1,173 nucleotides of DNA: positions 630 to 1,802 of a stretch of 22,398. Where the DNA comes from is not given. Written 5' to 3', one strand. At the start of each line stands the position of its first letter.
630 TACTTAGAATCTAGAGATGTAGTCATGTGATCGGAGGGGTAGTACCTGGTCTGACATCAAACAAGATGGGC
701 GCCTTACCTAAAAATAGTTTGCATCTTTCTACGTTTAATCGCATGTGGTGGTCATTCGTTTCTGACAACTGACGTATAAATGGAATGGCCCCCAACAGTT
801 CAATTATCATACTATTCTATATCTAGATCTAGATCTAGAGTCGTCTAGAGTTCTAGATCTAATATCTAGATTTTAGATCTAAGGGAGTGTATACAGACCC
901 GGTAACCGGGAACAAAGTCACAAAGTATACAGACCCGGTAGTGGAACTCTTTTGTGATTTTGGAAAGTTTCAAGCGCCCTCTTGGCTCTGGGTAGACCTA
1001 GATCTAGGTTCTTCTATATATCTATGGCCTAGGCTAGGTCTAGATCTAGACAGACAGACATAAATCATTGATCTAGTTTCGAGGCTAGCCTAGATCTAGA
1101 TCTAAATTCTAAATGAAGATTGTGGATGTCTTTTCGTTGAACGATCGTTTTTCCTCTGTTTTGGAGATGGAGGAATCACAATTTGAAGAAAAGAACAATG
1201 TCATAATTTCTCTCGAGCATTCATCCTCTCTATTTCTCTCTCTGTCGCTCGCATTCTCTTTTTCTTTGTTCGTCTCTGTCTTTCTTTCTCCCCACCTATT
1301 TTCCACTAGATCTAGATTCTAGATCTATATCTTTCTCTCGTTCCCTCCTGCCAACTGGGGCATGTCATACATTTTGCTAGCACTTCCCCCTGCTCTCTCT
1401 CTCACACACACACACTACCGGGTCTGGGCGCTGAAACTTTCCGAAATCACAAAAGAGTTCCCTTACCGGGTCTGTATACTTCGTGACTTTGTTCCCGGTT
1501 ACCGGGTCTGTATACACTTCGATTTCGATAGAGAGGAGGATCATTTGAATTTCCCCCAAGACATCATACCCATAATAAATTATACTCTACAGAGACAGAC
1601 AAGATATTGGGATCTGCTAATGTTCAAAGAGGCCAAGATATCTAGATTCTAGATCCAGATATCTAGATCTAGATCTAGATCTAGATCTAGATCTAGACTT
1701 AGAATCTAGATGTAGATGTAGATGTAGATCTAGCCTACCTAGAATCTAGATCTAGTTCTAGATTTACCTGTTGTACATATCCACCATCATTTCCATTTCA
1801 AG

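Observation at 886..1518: Foldback or MITE-like element with 100-bp arms, internal direct subrepeats and a palindromic core; solo arm 4.8 kb away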

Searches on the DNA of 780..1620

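Call 46: search_rna_families(source=window, start=780, end=1620, threshold=evalue, max_evalue=1)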
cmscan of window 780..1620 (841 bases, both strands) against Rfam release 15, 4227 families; matches with E-value up to 1: 0.
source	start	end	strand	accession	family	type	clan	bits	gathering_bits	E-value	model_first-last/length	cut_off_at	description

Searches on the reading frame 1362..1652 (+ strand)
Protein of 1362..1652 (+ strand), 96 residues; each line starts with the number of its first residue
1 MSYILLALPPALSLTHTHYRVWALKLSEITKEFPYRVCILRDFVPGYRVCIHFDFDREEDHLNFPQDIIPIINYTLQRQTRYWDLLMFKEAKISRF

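Call 12: search_protein_families(library=pfam, proteins=[window:1362-1652:+], max_evalue=0.1)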
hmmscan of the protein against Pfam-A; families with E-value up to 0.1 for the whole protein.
window:1362-1652:+ (96 aa): 0 families
